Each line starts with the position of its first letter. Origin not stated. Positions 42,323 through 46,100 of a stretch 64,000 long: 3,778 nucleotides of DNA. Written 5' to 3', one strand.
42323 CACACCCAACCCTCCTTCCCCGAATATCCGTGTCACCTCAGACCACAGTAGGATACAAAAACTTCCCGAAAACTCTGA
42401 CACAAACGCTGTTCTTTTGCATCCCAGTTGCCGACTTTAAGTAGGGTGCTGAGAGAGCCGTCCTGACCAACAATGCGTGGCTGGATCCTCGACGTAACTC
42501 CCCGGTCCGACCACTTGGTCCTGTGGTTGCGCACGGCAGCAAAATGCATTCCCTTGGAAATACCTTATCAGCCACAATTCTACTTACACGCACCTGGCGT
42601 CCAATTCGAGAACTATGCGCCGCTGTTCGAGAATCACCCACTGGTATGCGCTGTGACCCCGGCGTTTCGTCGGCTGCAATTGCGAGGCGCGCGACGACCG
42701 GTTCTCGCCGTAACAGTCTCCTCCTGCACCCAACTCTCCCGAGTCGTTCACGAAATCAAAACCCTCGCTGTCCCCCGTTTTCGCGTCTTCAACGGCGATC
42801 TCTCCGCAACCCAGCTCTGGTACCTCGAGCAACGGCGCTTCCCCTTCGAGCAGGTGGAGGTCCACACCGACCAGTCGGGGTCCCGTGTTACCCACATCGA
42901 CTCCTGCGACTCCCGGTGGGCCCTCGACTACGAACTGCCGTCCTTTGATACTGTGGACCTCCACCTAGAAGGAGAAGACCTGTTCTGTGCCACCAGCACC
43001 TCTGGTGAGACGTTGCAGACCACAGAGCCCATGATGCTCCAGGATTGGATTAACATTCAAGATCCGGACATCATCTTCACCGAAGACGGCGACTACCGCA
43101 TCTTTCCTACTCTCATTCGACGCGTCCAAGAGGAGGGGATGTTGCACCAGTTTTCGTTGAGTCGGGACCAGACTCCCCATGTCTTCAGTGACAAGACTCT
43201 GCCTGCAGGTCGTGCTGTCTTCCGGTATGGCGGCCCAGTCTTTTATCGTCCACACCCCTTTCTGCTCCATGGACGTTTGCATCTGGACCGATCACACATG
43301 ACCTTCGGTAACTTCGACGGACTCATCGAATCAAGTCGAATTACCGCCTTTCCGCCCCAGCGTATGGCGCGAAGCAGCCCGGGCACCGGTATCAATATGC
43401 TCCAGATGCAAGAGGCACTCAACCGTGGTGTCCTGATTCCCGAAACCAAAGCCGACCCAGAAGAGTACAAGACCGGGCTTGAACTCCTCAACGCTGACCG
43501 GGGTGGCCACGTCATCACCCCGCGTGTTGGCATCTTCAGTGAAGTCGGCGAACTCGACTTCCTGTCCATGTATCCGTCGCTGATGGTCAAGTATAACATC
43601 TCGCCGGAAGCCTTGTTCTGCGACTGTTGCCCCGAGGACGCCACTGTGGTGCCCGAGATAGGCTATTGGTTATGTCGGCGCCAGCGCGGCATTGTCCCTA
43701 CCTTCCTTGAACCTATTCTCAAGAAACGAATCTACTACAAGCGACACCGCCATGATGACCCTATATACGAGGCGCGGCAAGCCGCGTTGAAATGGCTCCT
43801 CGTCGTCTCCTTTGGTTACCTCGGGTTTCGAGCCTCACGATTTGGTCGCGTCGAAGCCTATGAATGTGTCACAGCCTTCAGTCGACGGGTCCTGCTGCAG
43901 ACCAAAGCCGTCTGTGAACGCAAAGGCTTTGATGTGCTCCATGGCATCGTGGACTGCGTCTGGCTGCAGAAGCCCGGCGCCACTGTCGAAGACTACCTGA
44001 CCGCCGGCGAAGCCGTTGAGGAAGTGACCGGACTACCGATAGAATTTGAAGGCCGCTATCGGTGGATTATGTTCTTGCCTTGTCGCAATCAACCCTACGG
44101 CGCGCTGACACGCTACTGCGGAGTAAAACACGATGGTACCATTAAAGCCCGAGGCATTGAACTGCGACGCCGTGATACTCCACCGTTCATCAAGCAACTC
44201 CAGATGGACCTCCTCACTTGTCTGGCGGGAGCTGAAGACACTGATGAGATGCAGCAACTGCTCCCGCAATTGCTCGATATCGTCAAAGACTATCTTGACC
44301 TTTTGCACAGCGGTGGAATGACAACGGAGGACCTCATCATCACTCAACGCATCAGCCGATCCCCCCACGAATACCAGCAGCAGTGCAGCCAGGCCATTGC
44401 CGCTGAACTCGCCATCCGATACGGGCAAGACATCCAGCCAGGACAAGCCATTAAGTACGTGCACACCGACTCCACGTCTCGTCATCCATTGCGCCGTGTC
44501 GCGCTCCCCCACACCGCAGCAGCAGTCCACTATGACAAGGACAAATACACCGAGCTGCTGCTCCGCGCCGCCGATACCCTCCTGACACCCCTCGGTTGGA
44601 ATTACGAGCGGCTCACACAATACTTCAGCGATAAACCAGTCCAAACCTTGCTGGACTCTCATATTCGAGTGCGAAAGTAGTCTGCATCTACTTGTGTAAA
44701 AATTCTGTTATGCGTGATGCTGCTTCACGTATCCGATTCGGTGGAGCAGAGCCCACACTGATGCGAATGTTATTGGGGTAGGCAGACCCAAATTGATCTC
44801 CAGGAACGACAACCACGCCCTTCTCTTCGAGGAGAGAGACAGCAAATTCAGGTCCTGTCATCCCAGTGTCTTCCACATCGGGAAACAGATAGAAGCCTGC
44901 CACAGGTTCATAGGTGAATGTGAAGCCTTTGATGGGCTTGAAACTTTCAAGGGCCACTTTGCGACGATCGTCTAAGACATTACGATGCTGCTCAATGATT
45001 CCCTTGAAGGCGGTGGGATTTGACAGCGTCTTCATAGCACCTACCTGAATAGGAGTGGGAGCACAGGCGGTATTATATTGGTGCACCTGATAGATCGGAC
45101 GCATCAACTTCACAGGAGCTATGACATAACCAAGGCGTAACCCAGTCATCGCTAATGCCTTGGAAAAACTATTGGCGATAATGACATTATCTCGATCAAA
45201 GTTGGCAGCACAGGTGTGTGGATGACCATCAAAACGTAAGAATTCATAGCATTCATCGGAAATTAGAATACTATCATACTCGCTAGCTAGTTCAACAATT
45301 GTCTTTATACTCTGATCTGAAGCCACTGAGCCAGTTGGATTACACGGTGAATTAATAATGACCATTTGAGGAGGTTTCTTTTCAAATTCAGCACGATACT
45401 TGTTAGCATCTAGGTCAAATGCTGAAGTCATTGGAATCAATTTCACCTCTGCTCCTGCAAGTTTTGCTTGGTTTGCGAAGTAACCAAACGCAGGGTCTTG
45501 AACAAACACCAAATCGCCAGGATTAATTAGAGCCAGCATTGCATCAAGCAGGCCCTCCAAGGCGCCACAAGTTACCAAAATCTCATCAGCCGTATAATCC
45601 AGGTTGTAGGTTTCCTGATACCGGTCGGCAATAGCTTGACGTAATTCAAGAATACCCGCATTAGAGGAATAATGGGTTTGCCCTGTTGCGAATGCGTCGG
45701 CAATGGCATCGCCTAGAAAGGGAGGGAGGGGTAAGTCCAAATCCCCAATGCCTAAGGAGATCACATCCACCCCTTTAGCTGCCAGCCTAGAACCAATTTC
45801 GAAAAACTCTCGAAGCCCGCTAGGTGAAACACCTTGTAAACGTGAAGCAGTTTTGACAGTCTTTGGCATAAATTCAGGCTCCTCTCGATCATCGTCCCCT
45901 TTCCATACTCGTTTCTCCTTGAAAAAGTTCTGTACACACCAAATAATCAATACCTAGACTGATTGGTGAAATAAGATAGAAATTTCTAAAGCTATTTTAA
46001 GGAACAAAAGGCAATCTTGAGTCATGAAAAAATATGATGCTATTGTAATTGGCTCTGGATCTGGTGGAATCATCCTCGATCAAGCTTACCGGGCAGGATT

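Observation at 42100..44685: GC-rich island encoding a family-B DNA polymerase paralog with degenerate exonuclease motifs and a degenerate motif C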

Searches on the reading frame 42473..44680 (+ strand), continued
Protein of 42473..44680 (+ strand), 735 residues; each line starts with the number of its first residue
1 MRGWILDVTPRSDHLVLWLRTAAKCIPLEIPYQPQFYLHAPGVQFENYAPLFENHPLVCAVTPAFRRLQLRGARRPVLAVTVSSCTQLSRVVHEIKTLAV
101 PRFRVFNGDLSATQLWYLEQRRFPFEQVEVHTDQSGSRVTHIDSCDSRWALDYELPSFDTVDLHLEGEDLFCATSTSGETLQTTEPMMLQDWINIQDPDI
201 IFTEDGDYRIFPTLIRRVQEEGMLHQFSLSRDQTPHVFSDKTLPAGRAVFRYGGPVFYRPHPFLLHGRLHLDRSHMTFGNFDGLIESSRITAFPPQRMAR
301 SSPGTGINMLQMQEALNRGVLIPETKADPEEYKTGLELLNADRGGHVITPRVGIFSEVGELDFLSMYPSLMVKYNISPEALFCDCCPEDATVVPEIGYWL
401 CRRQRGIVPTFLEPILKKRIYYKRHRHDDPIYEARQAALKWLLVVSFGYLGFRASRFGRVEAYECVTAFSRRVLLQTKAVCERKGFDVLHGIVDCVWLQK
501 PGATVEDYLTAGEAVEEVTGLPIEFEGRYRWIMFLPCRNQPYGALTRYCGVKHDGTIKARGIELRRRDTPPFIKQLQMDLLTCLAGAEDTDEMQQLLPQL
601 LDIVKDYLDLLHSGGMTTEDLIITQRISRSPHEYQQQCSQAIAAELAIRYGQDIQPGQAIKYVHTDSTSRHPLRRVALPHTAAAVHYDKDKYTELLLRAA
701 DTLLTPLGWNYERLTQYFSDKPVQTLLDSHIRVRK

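Call 71: find_encoding_contigs(protein=P0065, flank=10000, max_places=1)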
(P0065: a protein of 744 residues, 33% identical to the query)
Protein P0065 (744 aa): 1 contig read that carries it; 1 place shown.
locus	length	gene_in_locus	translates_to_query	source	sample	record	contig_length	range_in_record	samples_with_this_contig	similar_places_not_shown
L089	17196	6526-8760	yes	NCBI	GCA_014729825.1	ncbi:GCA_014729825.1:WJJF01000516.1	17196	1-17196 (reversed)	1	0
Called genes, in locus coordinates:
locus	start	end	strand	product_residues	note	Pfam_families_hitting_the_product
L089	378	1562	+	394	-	PF02771:Acyl-CoA_dh_N, PF02770:Acyl-CoA_dh_M, PF00441:Acyl-CoA_dh_1, PF08028:Acyl-CoA_dh_2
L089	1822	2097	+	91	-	PF26485:DUF8156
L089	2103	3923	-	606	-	PF02730:AFOR_N, PF01314:AFOR_C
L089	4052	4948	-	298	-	PF00071:Ras, PF08477:Roc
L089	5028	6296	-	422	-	-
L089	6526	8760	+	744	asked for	PF03104:DNA_pol_B_exo1, PF00136:DNA_pol_B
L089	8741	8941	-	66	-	-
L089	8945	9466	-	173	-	PF00025:Arf, PF00071:Ras, PF08477:Roc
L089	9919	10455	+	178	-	-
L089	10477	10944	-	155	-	-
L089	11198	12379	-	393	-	PF02754:CCG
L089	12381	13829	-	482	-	PF01565:FAD_binding_4, PF02913:FAD-oxidase_C (weak)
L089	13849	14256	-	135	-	PF02036:SCP2 (weak)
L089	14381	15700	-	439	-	PF04015:DUF362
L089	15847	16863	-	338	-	-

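Call 79: search_protein_families(library=phrogs, proteins=[window:42473-44680:+], max_evalue=0.001)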
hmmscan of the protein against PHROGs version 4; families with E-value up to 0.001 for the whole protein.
window:42473-44680:+ (735 aa): 2 families
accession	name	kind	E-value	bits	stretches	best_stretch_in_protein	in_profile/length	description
phrog_262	-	DNA, RNA and nucleotide metabolism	1.1e-25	90.8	1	307-483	355-560/856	DNA polymerase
phrog_2062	-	DNA, RNA and nucleotide metabolism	3e-06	27.1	1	316-390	365-431/502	DNA polymerase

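Call 80: search_protein_families(library=ncbifam, proteins=[L017:9721-9990:+, L007:9763-10026:+], max_evalue=0.01)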
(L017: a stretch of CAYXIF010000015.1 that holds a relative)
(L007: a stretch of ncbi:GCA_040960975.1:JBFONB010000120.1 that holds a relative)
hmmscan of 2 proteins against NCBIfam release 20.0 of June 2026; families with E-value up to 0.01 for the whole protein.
L017:9721-9990:+ (89 aa): 0 families

L007:9763-10026:+ (87 aa): 0 families

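Call 81: find_related_loci(query=A1, collection=viral_contigs, flank=8000)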
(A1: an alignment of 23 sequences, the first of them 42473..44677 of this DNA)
Query A1 (735 aa) in viral_contigs; peptide patterns used: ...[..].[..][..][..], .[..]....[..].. (x = any residue, [..] = any of these).
26 stretches matched a pattern; 5 encode a relative of the query (tblastn E <= 1e-3); 5 distinct loci.
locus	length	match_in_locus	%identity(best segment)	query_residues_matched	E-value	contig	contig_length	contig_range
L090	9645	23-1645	40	193-726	1e-128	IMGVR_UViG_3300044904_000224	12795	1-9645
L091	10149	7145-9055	35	77-707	7e-106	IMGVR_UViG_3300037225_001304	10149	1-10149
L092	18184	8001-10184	31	1-704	1e-102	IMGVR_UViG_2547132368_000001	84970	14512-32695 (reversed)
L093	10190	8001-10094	34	77-708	3e-89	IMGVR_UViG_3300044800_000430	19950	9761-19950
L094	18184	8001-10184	31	1-704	1e-102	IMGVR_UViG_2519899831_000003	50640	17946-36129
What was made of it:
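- On Mobile-element PolB (casposon, pipolin, protein-primed viral): No close viral relatives exist (call 81).
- Only 5 distant relatives (31-40% identity) exist in 2.9 million viral contigs (call 81).
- Tried and rejected: Only 5 distant hits in the viral contigs (call 81).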

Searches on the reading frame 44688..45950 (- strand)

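Call 3: search_protein_families(library=pfam, proteins=[window:44688-45950:-], max_evalue=0.01)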
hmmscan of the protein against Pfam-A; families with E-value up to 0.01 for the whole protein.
window:44688-45950:- (420 aa): 2 families
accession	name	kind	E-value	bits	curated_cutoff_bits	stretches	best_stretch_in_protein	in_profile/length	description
PF00155.27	Aminotran_1_2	-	1.5e-58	199.2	19.7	1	62-414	2-361/361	Aminotransferase class I and II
PF01212.27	Beta_elim_lyase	-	0.00085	19.2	27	1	137-233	63-169/288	Beta-eliminating lyase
